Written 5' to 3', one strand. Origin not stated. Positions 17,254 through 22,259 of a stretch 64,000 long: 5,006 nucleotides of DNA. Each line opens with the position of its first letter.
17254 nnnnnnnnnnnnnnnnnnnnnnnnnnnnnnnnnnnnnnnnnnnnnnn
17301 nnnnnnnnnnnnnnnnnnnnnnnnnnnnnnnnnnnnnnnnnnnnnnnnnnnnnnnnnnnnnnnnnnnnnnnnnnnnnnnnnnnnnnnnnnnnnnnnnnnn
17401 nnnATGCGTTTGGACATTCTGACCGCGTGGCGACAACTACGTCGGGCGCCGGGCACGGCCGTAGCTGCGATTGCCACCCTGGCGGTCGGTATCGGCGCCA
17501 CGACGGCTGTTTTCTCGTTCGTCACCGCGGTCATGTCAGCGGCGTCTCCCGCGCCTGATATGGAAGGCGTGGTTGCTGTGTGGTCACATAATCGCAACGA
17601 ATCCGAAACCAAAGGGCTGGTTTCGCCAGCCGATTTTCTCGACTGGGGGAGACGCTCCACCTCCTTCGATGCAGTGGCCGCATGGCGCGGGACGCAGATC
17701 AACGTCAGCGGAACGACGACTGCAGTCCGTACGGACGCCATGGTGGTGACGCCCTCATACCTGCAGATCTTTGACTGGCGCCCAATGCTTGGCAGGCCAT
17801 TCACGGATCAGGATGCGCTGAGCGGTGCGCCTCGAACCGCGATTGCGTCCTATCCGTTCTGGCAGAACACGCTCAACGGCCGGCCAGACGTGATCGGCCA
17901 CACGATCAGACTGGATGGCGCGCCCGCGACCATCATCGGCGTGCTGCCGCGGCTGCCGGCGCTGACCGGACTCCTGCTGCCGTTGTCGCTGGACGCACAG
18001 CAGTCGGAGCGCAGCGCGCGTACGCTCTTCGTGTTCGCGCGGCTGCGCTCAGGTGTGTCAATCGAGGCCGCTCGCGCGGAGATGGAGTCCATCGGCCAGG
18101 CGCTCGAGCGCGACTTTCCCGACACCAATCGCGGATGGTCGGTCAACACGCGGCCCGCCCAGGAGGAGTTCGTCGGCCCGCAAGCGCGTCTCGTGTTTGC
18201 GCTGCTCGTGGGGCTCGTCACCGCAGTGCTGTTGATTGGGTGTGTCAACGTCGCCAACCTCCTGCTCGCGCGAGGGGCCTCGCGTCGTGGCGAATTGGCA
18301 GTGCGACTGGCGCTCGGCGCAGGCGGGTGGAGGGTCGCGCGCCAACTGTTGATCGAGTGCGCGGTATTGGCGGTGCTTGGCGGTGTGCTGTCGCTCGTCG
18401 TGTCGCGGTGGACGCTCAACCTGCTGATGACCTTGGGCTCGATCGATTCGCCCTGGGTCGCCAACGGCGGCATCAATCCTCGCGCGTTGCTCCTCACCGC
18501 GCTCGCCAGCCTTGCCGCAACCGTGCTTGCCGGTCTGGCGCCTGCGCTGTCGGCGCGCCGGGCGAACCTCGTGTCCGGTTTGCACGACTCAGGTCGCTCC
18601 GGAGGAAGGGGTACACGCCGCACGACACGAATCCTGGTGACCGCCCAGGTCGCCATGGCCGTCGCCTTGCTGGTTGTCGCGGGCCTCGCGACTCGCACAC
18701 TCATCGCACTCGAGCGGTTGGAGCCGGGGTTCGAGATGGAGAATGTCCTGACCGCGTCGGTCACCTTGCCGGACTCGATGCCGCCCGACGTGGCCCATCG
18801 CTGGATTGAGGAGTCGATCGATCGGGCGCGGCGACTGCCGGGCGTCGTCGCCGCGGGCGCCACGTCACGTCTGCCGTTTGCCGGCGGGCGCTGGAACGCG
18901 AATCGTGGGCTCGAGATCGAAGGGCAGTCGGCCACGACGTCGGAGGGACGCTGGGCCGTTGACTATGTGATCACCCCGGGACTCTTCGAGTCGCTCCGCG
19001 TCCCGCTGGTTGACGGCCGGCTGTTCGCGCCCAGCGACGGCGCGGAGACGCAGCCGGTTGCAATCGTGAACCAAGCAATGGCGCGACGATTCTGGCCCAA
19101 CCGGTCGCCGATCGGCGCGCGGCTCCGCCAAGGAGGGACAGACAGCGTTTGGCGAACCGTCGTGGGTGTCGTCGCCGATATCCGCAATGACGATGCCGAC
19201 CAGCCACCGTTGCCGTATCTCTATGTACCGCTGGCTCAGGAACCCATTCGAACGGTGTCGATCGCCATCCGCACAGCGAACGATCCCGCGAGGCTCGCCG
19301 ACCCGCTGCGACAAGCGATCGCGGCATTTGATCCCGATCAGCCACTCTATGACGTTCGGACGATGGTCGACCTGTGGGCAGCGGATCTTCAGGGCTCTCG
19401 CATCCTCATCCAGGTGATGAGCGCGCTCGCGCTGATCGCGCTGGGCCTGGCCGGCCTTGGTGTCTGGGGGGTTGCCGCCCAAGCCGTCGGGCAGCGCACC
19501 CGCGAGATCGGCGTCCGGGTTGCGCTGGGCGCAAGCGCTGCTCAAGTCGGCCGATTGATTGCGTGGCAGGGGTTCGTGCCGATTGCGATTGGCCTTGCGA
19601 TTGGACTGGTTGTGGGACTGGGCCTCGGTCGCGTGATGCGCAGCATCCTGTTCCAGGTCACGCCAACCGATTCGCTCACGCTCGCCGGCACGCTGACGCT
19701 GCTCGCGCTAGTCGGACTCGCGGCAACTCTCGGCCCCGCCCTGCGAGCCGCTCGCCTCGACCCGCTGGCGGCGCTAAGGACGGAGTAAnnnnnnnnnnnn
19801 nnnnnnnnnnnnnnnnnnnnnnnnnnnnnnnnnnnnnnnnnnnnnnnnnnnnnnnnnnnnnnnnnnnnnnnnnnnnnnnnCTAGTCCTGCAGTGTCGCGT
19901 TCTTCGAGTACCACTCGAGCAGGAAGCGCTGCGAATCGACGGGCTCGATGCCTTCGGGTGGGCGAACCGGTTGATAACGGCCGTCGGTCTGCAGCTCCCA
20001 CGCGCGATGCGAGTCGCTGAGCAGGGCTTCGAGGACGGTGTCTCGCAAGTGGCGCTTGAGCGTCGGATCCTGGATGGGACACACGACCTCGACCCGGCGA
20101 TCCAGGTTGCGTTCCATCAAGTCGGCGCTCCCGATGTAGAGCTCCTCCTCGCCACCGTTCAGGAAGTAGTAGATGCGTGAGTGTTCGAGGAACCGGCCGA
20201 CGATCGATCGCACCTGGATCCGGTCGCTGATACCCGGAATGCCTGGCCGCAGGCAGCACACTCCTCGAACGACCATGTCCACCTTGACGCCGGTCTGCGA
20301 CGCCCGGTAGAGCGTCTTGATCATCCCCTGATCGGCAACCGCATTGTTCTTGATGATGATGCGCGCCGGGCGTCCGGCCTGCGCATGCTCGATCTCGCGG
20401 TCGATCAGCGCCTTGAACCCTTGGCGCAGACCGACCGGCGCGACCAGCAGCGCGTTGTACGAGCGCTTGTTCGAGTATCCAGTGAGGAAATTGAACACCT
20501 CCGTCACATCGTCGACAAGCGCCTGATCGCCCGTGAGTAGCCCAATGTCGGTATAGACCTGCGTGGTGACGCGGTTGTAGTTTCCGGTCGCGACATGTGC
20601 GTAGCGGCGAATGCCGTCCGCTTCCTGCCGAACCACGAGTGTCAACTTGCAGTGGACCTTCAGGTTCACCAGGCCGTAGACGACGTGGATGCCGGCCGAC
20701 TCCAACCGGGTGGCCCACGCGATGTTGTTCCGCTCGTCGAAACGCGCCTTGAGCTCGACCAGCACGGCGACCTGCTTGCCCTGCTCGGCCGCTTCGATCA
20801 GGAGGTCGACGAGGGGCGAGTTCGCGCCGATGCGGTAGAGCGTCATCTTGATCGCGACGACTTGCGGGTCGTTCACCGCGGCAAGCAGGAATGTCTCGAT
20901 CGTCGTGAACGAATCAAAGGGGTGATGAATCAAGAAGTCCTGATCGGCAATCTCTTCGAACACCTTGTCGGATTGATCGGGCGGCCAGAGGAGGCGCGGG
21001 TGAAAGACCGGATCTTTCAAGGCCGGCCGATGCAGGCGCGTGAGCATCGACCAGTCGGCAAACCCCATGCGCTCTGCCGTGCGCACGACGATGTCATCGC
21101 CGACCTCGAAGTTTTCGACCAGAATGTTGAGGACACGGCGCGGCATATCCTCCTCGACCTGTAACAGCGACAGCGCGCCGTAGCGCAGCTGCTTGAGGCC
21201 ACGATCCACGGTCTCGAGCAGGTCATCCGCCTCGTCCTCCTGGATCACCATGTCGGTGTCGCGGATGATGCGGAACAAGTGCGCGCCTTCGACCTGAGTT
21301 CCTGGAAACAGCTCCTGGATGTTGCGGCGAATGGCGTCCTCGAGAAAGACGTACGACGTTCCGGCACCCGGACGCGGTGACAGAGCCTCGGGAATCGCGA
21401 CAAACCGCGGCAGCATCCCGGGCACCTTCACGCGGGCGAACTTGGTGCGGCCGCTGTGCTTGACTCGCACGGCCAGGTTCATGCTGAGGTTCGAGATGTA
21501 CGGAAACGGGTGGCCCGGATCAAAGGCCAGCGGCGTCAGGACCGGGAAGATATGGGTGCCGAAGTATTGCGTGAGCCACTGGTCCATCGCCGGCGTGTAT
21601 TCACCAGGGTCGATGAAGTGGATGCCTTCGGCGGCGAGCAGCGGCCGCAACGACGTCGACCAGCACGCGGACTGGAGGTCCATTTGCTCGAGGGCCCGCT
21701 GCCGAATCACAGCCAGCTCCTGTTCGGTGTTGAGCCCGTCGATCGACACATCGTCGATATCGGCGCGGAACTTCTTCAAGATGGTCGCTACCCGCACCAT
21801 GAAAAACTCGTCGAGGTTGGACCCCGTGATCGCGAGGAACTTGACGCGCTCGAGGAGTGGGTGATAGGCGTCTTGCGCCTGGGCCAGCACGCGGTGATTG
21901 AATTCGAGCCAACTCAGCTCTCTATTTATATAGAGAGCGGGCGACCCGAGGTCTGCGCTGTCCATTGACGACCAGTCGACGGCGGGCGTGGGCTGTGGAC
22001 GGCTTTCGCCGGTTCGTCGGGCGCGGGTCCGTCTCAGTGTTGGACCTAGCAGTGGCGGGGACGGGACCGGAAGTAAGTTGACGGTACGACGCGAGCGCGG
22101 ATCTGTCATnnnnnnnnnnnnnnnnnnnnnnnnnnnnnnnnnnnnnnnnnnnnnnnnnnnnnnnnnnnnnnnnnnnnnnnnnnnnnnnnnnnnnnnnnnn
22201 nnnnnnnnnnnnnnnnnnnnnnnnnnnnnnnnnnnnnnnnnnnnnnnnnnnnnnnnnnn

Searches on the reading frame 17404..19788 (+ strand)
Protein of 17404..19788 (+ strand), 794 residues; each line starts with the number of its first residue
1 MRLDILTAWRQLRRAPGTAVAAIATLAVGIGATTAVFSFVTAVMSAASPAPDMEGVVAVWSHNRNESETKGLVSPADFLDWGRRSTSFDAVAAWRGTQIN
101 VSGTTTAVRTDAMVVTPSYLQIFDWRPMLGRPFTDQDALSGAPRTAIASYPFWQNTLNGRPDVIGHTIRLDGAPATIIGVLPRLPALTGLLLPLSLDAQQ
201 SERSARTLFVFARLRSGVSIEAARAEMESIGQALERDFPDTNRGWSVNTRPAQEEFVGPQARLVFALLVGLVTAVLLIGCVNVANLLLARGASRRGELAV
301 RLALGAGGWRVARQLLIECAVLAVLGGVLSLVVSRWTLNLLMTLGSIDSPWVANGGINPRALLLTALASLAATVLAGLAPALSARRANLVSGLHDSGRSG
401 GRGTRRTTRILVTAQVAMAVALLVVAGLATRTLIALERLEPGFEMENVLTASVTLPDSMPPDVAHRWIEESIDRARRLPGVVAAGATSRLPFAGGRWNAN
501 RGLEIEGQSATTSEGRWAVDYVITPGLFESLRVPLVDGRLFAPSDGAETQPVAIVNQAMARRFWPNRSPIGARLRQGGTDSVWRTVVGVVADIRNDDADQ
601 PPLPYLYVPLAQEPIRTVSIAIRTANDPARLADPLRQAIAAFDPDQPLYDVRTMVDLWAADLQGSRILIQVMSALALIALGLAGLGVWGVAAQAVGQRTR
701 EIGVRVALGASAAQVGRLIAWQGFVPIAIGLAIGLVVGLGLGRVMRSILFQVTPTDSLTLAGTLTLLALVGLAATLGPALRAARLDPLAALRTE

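Call 42: search_protein_families(library=pfam, proteins=[window:17404-19788:+])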
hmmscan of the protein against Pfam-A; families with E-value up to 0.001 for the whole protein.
window:17404-19788:+ (794 aa): 2 families
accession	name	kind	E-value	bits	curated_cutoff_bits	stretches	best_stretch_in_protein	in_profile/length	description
PF12704.14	MacB_PCD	-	1.5e-38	133.6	27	2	21-229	3-206/207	MacB-like periplasmic core domain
PF02687.27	FtsX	-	6.3e-23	81.5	25.5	2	272-388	4-119/120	FtsX-like permease C-terminal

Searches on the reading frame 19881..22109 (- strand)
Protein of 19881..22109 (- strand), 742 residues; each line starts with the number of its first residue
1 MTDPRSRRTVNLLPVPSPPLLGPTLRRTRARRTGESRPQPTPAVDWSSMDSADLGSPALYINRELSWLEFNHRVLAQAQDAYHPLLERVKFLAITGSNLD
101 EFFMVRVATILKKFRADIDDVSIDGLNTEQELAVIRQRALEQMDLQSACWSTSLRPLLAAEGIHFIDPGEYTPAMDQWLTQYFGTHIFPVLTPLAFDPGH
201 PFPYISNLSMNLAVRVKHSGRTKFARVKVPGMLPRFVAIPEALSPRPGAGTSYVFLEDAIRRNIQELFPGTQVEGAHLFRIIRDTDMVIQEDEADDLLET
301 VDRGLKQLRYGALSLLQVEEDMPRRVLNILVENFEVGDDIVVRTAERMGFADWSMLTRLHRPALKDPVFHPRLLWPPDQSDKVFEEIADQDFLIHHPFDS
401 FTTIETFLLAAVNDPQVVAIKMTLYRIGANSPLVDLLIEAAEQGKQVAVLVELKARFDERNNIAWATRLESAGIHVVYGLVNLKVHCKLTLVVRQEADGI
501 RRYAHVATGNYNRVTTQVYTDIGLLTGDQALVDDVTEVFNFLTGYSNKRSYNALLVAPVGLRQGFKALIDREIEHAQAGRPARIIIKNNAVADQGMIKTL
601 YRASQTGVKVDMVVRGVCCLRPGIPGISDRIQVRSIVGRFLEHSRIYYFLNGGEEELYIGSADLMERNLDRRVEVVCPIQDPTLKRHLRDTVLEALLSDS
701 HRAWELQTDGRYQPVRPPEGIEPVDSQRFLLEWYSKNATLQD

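Call 42: search_protein_families(library=pfam, proteins=[window:19881-22109:-])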
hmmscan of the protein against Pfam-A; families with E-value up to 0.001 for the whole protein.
window:19881-22109:- (742 aa): 6 families
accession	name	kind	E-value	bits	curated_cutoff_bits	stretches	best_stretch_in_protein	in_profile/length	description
PF17941.7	PP_kinase_C_1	-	4.8e-72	241.4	25.7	1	383-547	2-166/167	Polyphosphate kinase C-terminal domain 1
PF13090.12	PP_kinase_C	-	1.9e-69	233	25.8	1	554-727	1-172/172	Polyphosphate kinase C-terminal domain 2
PF02503.22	PP_kinase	-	1.2e-54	185.3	31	1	177-353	4-180/183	Polyphosphate kinase middle domain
PF13089.11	PP_kinase_N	-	5.5e-37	126.8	23.8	1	60-166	1-107/107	Polyphosphate kinase N-terminal domain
PF13091.12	PLDc_2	-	3.2e-10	40.4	27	1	420-540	12-129/132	PLD-like domain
PF09565.16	RE_NgoFVII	-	0.00072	19.3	23.8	0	630-684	81-137/162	NgoFVII restriction endonuclease N-terminal PLD domain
